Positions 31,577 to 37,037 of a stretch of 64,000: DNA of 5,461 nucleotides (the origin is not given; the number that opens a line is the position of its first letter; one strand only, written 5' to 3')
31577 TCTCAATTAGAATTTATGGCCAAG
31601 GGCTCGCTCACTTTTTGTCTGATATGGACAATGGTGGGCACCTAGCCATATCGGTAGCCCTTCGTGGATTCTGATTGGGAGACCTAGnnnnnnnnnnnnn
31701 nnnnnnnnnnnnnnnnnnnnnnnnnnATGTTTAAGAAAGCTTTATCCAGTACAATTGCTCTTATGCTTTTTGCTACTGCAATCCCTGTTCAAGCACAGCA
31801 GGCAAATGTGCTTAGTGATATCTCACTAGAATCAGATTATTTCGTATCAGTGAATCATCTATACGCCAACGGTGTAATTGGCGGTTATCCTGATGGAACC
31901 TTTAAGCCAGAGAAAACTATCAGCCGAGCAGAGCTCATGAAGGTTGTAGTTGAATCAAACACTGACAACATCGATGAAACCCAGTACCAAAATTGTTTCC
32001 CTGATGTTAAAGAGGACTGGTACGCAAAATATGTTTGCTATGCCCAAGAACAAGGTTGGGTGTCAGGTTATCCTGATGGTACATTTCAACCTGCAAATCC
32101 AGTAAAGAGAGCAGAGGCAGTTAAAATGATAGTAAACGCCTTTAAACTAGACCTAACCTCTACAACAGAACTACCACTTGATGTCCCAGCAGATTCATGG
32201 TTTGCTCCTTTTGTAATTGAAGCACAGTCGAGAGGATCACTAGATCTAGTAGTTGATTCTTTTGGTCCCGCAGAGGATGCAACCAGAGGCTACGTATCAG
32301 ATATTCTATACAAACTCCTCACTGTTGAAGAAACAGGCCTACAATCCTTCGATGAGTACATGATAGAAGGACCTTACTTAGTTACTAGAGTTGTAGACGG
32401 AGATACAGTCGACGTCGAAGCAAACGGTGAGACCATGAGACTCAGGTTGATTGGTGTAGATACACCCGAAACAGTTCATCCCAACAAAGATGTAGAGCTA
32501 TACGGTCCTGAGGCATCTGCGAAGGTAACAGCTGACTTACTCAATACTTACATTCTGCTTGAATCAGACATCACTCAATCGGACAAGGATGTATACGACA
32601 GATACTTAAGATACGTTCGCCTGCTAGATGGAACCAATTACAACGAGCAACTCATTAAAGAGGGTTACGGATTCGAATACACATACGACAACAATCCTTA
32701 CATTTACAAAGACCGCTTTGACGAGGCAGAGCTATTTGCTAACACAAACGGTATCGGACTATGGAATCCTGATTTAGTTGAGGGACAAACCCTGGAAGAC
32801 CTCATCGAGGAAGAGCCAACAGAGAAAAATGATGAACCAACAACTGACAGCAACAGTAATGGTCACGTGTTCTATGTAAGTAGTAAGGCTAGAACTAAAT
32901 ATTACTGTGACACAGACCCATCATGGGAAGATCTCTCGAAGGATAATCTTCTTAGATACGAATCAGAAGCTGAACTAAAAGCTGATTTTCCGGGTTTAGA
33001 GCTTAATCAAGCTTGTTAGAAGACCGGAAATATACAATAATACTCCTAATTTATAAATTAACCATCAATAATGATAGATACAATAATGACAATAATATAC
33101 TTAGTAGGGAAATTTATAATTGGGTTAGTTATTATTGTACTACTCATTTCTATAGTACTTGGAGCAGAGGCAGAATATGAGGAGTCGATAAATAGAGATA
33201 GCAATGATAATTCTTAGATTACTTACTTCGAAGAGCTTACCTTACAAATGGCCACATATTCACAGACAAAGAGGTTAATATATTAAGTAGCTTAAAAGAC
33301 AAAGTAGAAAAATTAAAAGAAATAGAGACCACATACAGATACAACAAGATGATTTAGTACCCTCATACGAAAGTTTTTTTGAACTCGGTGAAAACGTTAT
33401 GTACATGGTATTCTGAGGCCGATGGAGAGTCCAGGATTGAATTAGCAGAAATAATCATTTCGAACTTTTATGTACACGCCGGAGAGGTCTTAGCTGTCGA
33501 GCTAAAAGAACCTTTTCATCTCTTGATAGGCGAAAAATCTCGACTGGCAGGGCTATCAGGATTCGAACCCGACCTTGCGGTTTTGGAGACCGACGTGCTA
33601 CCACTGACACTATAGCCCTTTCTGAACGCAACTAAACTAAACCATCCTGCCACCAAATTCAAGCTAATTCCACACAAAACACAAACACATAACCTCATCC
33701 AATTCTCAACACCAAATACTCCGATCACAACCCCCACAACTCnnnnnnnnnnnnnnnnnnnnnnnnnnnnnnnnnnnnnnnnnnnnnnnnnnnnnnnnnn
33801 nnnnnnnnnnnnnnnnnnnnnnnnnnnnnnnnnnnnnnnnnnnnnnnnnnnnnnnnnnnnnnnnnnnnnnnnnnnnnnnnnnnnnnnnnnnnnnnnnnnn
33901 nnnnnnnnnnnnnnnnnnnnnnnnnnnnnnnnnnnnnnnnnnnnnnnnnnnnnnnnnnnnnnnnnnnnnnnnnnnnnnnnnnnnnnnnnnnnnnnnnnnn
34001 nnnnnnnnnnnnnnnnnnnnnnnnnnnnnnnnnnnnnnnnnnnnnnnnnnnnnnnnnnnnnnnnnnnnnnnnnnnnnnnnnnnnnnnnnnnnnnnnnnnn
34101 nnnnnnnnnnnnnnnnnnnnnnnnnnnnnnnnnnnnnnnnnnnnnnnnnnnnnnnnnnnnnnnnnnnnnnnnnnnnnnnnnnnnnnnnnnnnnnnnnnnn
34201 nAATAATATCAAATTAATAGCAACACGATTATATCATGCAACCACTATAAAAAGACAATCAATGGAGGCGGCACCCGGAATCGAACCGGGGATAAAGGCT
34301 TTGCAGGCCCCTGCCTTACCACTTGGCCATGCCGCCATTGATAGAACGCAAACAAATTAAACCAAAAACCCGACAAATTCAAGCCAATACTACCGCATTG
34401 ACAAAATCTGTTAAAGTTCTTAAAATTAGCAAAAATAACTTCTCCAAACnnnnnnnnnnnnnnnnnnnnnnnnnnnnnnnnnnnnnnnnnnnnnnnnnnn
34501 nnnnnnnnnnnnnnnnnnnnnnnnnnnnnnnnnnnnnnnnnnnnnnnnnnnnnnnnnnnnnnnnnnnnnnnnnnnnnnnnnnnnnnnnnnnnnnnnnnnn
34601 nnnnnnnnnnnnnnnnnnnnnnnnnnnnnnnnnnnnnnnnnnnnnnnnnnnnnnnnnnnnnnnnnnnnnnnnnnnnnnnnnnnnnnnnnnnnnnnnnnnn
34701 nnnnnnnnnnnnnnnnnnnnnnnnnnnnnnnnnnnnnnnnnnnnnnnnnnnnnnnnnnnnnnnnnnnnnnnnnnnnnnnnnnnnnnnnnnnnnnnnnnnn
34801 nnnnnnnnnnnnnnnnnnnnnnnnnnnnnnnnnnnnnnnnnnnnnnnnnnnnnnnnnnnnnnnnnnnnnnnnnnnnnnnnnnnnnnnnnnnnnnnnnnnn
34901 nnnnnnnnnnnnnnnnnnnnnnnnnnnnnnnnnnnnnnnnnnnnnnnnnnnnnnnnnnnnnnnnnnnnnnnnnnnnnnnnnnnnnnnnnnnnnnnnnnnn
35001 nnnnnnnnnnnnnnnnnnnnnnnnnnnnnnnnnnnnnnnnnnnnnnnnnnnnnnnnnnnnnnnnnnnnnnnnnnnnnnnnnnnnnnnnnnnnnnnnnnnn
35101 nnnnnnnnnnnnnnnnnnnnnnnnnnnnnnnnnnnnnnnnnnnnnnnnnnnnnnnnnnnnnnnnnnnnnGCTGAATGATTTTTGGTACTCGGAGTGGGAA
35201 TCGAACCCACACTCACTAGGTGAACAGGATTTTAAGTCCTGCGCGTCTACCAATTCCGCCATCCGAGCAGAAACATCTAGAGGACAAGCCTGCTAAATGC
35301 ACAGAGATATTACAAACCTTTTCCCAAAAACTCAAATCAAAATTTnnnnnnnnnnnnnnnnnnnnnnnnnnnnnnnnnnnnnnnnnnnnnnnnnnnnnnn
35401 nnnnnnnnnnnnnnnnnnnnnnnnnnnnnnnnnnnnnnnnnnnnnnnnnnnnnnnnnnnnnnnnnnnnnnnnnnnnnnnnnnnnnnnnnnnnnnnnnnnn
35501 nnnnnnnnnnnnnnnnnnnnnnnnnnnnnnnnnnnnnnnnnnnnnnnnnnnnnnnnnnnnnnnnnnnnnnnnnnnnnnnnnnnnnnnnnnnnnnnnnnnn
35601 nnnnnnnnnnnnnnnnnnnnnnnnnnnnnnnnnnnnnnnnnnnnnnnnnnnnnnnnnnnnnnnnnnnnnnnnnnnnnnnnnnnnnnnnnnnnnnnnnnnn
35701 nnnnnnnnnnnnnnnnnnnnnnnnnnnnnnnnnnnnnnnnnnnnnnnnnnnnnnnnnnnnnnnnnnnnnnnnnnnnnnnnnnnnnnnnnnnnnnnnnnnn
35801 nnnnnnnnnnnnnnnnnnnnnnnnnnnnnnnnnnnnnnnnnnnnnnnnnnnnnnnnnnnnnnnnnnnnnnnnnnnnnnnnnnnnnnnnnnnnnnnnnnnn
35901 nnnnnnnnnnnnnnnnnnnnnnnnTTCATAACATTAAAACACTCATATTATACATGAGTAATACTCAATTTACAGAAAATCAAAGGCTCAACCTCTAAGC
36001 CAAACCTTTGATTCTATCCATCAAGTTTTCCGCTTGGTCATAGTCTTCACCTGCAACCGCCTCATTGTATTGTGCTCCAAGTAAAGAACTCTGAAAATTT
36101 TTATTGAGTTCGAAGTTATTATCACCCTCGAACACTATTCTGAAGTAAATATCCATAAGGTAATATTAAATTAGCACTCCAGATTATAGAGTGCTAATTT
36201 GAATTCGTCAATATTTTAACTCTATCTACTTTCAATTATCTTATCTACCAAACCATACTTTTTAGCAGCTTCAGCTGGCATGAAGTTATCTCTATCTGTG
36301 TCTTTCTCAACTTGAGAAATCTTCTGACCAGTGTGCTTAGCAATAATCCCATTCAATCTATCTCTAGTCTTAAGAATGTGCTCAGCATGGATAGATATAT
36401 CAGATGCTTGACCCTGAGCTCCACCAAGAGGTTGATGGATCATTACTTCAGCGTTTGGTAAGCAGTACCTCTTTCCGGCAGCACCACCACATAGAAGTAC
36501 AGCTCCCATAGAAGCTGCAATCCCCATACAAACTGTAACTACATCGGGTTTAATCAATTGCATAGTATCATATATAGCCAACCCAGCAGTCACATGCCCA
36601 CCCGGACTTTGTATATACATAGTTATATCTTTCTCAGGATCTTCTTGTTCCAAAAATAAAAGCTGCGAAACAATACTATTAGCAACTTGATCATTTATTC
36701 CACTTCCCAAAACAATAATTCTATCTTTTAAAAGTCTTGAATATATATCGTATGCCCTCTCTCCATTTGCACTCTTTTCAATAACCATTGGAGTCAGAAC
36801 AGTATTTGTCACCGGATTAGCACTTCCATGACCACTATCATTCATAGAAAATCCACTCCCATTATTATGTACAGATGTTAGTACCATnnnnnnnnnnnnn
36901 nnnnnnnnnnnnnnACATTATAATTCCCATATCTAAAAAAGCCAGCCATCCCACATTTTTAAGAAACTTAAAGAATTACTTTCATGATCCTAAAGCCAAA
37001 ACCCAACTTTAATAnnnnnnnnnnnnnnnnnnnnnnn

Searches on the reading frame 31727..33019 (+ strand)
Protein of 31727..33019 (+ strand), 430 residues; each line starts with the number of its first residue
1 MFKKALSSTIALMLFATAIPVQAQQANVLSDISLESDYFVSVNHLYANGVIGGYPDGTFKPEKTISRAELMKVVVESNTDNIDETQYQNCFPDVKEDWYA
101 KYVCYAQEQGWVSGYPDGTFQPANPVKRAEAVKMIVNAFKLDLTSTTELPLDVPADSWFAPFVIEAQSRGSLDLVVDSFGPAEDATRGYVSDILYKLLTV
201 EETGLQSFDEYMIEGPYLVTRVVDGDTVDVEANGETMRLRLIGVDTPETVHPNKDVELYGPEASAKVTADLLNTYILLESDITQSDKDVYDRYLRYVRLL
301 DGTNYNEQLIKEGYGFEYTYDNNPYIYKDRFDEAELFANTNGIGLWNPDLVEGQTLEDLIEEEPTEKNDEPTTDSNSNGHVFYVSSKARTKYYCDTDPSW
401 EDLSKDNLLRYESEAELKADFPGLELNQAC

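Call 63: search_protein_families(library=pfam, proteins=[window:31727-33019:+], max_evalue=0.0001)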
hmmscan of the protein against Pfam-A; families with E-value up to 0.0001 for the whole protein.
window:31727-33019:+ (430 aa): 2 families
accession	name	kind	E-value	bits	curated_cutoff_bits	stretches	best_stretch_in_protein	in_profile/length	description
PF00395.25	SLH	-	2.6e-27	95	20.8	2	91-131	2-43/44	S-layer homology domain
PF00565.23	SNase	-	2.4e-17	63.8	21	1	238-347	1-106/107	Staphylococcal nuclease homologue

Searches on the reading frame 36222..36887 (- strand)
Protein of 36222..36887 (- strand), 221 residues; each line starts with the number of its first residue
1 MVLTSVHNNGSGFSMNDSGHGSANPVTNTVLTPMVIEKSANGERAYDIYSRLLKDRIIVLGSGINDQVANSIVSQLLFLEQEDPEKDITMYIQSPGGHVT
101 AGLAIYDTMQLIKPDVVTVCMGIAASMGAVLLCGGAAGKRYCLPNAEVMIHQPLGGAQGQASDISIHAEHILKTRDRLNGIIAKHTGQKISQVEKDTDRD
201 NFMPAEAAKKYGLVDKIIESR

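Call 63: search_protein_families(library=pfam, proteins=[window:36222-36887:-], max_evalue=0.0001)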
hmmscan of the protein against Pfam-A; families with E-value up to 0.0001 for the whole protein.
window:36222-36887:- (221 aa): 1 family
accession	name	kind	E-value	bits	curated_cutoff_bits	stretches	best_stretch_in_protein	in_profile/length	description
PF00574.28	CLP_protease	-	2.3e-86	288.8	20.2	1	41-220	2-181/182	Clp protease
